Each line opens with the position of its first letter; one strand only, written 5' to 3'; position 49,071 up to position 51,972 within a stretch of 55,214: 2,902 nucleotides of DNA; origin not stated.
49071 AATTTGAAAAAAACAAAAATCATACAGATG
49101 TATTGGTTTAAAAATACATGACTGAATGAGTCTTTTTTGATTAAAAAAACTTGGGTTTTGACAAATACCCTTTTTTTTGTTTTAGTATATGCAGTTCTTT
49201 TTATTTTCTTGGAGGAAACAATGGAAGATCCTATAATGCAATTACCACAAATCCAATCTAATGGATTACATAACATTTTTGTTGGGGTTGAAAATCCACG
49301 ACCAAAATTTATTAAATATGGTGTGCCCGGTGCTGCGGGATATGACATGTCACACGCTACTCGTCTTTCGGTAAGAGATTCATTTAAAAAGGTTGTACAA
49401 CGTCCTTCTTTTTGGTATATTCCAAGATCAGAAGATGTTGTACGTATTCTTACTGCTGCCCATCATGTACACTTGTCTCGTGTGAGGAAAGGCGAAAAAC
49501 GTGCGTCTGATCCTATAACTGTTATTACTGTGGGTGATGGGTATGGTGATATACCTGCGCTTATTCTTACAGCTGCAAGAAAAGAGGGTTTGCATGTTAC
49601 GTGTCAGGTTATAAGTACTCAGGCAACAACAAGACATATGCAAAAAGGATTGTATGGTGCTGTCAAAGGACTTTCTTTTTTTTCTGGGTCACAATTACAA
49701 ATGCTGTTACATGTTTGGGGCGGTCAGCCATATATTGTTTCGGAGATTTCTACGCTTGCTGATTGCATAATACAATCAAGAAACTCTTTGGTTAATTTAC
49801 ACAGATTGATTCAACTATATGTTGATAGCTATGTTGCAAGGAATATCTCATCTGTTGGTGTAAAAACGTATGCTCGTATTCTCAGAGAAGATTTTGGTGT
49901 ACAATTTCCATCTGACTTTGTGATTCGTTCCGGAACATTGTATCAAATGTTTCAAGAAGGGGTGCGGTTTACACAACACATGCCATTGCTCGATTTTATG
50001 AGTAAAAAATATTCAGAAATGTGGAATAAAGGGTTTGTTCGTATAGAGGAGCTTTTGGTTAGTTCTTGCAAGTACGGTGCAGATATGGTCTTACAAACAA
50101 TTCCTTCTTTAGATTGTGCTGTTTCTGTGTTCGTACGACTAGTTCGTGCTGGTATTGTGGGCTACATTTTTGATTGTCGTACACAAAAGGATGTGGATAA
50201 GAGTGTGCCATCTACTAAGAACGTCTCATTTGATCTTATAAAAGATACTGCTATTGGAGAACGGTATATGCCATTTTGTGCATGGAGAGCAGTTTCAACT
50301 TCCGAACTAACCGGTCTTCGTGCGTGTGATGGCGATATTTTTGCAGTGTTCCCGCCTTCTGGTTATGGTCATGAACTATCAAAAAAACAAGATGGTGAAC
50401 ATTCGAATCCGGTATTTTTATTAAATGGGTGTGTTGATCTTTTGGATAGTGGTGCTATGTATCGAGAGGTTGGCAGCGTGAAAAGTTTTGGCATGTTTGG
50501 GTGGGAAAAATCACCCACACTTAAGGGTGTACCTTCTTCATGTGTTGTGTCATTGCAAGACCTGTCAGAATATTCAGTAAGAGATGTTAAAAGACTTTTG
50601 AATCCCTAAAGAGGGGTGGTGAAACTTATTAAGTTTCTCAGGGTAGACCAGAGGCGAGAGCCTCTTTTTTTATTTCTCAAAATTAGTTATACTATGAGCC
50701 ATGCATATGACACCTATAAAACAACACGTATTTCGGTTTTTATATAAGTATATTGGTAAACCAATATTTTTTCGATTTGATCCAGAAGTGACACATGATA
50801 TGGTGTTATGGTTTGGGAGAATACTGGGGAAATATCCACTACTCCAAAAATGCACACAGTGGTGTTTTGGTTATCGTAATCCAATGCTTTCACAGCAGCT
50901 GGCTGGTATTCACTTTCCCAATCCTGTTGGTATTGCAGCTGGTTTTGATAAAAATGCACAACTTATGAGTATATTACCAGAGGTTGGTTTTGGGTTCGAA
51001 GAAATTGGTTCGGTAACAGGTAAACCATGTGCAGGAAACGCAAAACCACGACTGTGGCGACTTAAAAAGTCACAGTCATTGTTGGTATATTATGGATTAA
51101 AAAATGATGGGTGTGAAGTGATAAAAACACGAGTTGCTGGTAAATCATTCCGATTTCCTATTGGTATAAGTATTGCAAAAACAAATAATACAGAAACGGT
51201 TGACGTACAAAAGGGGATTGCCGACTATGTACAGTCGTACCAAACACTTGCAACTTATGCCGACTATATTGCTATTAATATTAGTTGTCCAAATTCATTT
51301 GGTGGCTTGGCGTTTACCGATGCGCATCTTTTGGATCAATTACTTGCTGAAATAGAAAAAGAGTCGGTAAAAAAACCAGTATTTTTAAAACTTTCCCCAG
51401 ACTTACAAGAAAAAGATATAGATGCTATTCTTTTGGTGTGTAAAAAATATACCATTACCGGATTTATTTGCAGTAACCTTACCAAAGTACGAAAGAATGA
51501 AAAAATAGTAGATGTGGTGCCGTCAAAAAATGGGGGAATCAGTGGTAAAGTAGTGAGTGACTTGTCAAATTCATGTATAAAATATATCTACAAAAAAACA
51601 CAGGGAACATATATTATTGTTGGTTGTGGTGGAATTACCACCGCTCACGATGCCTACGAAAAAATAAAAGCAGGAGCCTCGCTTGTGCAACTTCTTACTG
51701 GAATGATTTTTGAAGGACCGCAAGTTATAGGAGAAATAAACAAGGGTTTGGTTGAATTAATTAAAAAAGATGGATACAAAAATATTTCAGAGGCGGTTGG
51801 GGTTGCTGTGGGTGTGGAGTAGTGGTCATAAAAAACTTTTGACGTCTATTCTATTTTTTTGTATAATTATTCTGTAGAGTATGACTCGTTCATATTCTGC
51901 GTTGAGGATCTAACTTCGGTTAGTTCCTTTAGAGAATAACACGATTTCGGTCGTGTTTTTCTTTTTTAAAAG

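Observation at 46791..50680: tRNA-Trp-adjacent cluster: two orphan proteins flanking a DUF1360-like membrane protein coupled to a CooC/MinD-type ATPase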

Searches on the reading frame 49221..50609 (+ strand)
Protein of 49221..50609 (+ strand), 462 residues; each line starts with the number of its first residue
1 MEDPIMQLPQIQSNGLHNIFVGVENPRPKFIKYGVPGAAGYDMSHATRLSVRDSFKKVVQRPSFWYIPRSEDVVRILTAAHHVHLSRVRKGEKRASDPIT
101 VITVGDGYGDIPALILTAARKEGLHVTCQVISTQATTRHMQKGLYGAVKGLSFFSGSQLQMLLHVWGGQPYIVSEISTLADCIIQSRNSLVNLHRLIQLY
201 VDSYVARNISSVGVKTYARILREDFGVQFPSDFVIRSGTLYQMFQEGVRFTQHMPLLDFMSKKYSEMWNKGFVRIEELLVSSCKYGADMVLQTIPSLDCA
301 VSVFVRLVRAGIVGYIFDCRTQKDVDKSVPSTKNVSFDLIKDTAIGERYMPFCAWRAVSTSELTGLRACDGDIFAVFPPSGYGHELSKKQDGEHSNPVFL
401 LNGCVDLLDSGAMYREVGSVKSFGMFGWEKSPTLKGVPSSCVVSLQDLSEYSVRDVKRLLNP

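Call 4: search_protein_families(library=pfam, proteins=[window:49221-50609:+], max_evalue=1)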
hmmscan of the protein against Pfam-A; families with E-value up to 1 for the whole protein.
window:49221-50609:+ (462 aa): 1 family
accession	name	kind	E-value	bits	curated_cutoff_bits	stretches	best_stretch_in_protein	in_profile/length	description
PF23001.1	MBTP1_N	-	0.19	12.5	27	1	203-235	21-53/80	Membrane-bound Site-1 Protease Family N-terminal domain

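Call 5: search_protein_families(library=ncbifam, proteins=[window:49221-50609:+], max_evalue=1)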
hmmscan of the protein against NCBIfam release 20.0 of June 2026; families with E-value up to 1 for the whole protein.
window:49221-50609:+ (462 aa): 1 family
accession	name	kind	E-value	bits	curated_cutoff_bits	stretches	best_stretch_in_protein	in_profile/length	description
NF004851.0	PRK06202.1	equivalog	0.0036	16.8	243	1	73-133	37-96/237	hypothetical protein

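Call 6: search_protein_families(library=padloc, proteins=[window:49221-50609:+], max_evalue=1)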
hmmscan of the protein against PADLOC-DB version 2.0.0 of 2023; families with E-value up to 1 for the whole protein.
window:49221-50609:+ (462 aa): 0 families

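Call 8: search_solved_structures(query=window:49221-50609:+, max_evalue=10, show_alignments=2)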
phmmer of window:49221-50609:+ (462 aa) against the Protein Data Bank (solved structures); distinct sequences matched with E-value up to 10: 0.

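Call 14: find_homologous_proteins(query=window:49221-50609:+, max_evalue=0.001)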
Query window:49221-50609:+ (462 aa): 3 proteins with E <= 0.001 among 8000 candidates.
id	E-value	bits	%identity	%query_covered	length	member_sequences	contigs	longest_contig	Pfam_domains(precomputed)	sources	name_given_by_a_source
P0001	0.0e+0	1057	100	100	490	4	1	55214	-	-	-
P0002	3.7e-193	660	64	100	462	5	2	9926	-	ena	-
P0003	6.1e-157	541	55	100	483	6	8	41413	-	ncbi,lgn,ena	-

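Call 15: find_encoding_contigs(protein=P0003, flank=10000, max_places=6)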
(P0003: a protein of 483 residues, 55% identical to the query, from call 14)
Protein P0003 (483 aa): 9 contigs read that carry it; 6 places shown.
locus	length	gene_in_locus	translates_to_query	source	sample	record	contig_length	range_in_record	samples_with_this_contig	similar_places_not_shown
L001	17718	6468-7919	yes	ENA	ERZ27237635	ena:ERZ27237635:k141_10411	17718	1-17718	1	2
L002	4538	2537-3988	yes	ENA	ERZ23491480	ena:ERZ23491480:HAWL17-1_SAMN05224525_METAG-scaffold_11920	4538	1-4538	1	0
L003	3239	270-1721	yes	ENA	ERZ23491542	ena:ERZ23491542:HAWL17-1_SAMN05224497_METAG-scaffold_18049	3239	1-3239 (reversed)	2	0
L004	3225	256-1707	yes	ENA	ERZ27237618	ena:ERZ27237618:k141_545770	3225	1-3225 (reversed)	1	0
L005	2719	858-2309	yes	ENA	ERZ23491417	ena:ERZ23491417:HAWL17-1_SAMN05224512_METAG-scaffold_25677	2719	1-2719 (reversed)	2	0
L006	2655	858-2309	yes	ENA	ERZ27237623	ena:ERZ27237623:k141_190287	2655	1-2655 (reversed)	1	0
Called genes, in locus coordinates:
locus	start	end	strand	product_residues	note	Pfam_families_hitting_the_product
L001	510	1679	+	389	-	-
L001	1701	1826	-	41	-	-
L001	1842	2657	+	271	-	PF00557:Peptidase_M24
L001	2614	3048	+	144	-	PF03652:RuvX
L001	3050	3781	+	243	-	PF11967:RecO_N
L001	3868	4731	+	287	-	PF06691:DUF1189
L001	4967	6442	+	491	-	-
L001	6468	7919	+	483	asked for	-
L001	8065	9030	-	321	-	PF24827:AstE_AspA_cat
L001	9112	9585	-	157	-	PF00583:Acetyltransf_1 (weak)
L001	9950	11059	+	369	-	PF01180:DHO_dh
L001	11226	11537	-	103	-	-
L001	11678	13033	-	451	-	-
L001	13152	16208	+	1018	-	-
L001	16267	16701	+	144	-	-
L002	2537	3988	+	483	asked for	-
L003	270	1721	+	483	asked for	-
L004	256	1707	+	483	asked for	-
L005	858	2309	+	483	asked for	-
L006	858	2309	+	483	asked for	-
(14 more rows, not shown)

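Call 16: find_encoding_contigs(protein=P0002, flank=10000, max_places=4)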
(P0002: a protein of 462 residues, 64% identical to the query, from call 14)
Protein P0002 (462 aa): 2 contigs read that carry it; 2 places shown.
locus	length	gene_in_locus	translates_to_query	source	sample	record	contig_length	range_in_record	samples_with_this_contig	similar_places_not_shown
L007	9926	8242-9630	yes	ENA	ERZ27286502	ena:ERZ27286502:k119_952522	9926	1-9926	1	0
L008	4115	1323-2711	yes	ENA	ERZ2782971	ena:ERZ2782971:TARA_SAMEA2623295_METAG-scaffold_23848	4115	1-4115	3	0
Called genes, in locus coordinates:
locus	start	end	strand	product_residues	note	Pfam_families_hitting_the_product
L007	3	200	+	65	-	?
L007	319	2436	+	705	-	PF03477:ATP-cone, PF13597:NRDD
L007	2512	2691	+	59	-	PF13597:NRDD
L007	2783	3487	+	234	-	PF04055:Radical_SAM, PF13353:Fer4_12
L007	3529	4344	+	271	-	PF00557:Peptidase_M24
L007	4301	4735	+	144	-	PF03652:RuvX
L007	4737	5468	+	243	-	PF11967:RecO_N, PF02565:RecO_C (weak)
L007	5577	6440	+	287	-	PF06691:DUF1189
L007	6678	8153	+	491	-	-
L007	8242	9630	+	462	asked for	-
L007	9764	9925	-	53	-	?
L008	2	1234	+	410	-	?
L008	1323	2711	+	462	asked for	-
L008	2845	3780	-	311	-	PF24827:AstE_AspA_cat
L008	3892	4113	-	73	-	?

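Call 41: predict_structure(alignment_id=A2)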
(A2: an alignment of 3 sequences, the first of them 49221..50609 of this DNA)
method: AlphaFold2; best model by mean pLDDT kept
length: 462 residues; sequences in the alignment: 3
mean_pLDDT: 30.0   pTM: 0.19
mean pLDDT of the five models: 30.0, 30.0, 29.5, 29.1, 26.9
residues with pLDDT >= 90: 0; 70-90: 0; 50-70: 0; < 50: 462
segments of 3 or more residues with pLDDT < 50: 1-462
pLDDT, mean of each block of 10 residues (from residue 1): 30 23 24 25 24 26 29 37 42 40 35 42 40 29 26 28 31 33 33 33 30 36 34 29 29 30 29 28 27 26 30 26 29 27 27 26 29 28 31 27 28 28 27 28 30 31 29
secondary structure, 60 per line:
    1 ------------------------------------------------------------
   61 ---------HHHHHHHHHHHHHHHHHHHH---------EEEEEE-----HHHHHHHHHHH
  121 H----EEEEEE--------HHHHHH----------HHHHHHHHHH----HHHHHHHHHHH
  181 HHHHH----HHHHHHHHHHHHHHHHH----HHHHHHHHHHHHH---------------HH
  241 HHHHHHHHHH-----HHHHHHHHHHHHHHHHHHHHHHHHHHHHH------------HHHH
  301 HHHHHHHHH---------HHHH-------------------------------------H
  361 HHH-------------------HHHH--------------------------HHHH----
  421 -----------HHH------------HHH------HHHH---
elements in order: H70-89 E99-104 H110-121 E126-131 H140-145 H156-165 H170-185 H190-206 H211-223 H239-250 H256-284 H297-309 H319-322 H360-363 H383-386 H413-416 H456-459

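Call 55: search_protein_representatives(alignment_id=A2)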
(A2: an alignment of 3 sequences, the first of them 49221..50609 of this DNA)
Query: 3 sequences, 462 profile positions. Proteins with E-value up to 0.001 (for the whole library): 55; up to 1e-10: 22; up to 1e-30: 2. The best 55 are listed.
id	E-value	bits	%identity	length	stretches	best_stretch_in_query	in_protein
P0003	1.4e-279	943.6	-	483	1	1-462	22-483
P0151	2.4e-61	224.2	-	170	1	114-280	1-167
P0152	3.0e-17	78.8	-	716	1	49-359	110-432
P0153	3.3e-17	78.7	-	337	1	50-235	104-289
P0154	1.6e-16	76.4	-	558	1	53-232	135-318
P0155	1.9e-16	76.2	-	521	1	54-294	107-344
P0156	7.8e-16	74.1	-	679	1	64-250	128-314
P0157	1.9e-15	72.8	-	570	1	46-232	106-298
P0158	1.3e-14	70.2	-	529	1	54-237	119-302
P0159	2.2e-14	69.4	-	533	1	56-233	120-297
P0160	5.9e-14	67.9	-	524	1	64-230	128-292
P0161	8.1e-14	67.5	-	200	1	41-138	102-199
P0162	1.1e-13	67.1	-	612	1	41-246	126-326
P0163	2.8e-13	65.7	-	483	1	54-226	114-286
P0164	3.3e-13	65.5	-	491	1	65-233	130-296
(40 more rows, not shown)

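Call 57: search_protein_families(library=pfam, alignment_id=A4, max_evalue=0.01)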
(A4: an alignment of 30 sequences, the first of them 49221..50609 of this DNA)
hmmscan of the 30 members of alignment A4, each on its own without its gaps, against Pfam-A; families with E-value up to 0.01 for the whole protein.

A. member 1, window:49221-50609:+ (462 aa): 0 families

B. families by the number of members that match (of 30 scanned): 13 families
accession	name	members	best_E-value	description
PF13679.12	Methyltransf_32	9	2.8e-05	Methyltransferase domain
PF13649.12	Methyltransf_25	4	0.00056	Methyltransferase domain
PF13847.12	Methyltransf_31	2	0.0031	Methyltransferase domain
PF16740.10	SKA2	1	0.00047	Spindle and kinetochore-associated protein 2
PF09487.15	HrpB2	1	0.0023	Bacterial type III secretion protein (HrpB2)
PF24531.2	ANC1_spectrin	1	0.0026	Nuclear anchorage protein 1, spectrin repeat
PF10657.14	RC-P840_PscD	1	0.0028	Photosystem P840 reaction centre protein PscD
PF03011.20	PFEMP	1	0.0031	PFEMP1 DBL domain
PF11802.13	CENP-K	1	0.0037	Centromere-associated protein K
PF23991.1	DUF7310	1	0.0046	Coiled-coil region of unknown function (DUF7310)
PF13489.12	Methyltransf_23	1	0.0057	Methyltransferase domain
PF01540.21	Lipoprotein_7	1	0.0066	Adhesin lipoprotein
PF08242.18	Methyltransf_12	1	0.0079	Methyltransferase domain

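Call 58: search_solved_structures(query=A4, max_evalue=1, show_alignments=2)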
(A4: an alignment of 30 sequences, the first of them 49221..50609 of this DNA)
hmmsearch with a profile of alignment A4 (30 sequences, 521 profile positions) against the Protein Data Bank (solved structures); distinct sequences matched with E-value up to 1: 9.
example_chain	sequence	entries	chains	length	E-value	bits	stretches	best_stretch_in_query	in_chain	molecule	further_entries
5mpt_A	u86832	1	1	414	0.028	16.2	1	160-221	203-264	Citrinin polyketide synthase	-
9nba_G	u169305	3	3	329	0.058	15.2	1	42-121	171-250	AUGMIN subunit 7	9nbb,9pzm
9tlw_A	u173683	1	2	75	0.2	13.4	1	31-74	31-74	Sc-apCC-2-MCL-1-4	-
1jqd_A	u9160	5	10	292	0.27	12.9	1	162-221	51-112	Histamine N-Methyltransferase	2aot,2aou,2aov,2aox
6ys4_A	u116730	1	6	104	0.38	12.5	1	21-105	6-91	Spindle assembly abnormal protein 6 homolog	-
3u59_A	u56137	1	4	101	0.38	12.5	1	20-101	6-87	Tropomyosin beta chain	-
7o92_A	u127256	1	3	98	0.61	11.8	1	7-72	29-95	hypothetical protein UY81_C0065G0003 residues 18-54 from Candidatus Giovannonibacteria bac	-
6dkm_B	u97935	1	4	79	0.68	11.6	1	235-289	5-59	DHD131_B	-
7ekn_B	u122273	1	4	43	0.83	11.3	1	36-72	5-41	ipep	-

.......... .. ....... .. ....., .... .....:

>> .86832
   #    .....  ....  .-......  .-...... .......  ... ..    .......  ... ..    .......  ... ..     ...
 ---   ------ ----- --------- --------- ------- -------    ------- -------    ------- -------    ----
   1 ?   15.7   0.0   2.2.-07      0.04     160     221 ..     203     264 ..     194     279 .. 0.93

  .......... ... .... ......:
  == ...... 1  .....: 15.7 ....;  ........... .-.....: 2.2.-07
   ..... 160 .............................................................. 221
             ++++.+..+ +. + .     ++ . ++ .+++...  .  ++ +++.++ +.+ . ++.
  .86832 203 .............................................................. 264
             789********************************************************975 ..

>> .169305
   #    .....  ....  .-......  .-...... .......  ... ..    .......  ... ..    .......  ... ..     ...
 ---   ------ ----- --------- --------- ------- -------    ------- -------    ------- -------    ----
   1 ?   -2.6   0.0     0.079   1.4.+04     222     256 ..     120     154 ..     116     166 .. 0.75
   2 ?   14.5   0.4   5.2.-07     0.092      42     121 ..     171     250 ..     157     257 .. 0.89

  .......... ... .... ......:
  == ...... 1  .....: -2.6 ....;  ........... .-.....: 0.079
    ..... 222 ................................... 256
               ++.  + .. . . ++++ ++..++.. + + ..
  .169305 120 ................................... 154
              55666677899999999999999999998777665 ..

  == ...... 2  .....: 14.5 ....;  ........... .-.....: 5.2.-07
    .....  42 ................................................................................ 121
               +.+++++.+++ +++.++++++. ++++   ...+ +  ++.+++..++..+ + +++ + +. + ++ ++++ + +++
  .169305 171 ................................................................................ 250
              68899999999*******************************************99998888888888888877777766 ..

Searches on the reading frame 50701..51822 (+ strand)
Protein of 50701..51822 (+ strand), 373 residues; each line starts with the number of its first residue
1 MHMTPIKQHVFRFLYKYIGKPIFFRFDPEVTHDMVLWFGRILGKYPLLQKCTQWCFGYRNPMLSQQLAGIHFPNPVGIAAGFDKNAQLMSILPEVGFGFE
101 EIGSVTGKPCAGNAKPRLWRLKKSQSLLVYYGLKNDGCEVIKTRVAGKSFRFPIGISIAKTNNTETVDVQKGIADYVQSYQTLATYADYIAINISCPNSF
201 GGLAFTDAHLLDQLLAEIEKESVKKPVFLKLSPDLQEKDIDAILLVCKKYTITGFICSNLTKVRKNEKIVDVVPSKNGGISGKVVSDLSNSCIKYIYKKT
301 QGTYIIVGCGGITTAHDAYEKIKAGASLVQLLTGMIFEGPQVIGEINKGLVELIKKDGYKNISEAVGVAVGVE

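Call 4: search_protein_families(library=pfam, proteins=[window:50701-51822:+], max_evalue=1)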
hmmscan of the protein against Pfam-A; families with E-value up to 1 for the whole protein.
window:50701-51822:+ (373 aa): 1 family
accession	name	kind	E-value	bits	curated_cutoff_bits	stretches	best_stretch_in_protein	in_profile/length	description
PF01180.27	DHO_dh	-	3.8e-70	236.8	27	1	62-353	1-290/291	Dihydroorotate dehydrogenase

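Call 5: search_protein_families(library=ncbifam, proteins=[window:50701-51822:+], max_evalue=1)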
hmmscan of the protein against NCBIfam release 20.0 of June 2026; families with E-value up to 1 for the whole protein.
window:50701-51822:+ (373 aa): 18 families
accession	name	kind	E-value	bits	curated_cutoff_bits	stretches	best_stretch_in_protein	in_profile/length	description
NF003652.0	PRK05286.2-5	equivalog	1.1e-107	360.3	267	1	14-362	2-352/353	quinone-dependent dihydroorotate dehydrogenase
NF003651.0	PRK05286.2-4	equivalog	2.3e-105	352.3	448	1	10-369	3-375/377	quinone-dependent dihydroorotate dehydrogenase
NF003645.0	PRK05286.1-2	equivalog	1.4e-89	300.4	366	1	16-369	6-354/359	quinone-dependent dihydroorotate dehydrogenase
TIGR01036.1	pyrD_sub2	equivalog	7.6e-88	294.6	200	1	22-368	7-353/356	dihydroorotate dehydrogenase (quinone)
NF003649.0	PRK05286.2-2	equivalog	1.4e-87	294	505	1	15-369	3-349/351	quinone-dependent dihydroorotate dehydrogenase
NF003648.0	PRK05286.2-1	equivalog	2.7e-84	283.1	433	1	15-369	4-355/360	quinone-dependent dihydroorotate dehydrogenase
NF003650.0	PRK05286.2-3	equivalog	1.8e-81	274.1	477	1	7-369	8-388/393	quinone-dependent dihydroorotate dehydrogenase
NF003646.0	PRK05286.1-4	equivalog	4.5e-74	249.3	457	1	19-351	6-337/341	quinone-dependent dihydroorotate dehydrogenase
NF003647.0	PRK05286.1-5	equivalog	2.3e-67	227.3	619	1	15-368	2-352/354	quinone-dependent dihydroorotate dehydrogenase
NF003644.0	PRK05286.1-1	equivalog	2.7e-67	227.3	418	1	14-347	2-333/336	quinone-dependent dihydroorotate dehydrogenase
TIGR01037.2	pyrD_sub1_fam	subfamily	3.3e-34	118.4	270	1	63-369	1-299/300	dihydroorotate dehydrogenase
NF005574.0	PRK07259.1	equivalog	6.7e-33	113.9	269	1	62-369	4-302/304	dihydroorotate dehydrogenase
NF041011.1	dihydoor_dh_Arch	equivalog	6.5e-29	100.9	330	1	66-370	2-288/289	dihydroorotate dehydrogenase PyrD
NF002702.0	PRK02506.1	equivalog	1.2e-26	93.6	301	1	103-367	45-307/313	dihydroorotate oxidase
NF006183.0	PRK08318.1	equivalog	1.2e-16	60.5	335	1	184-370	124-320/422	NAD-dependent dihydropyrimidine dehydrogenase subunit PreA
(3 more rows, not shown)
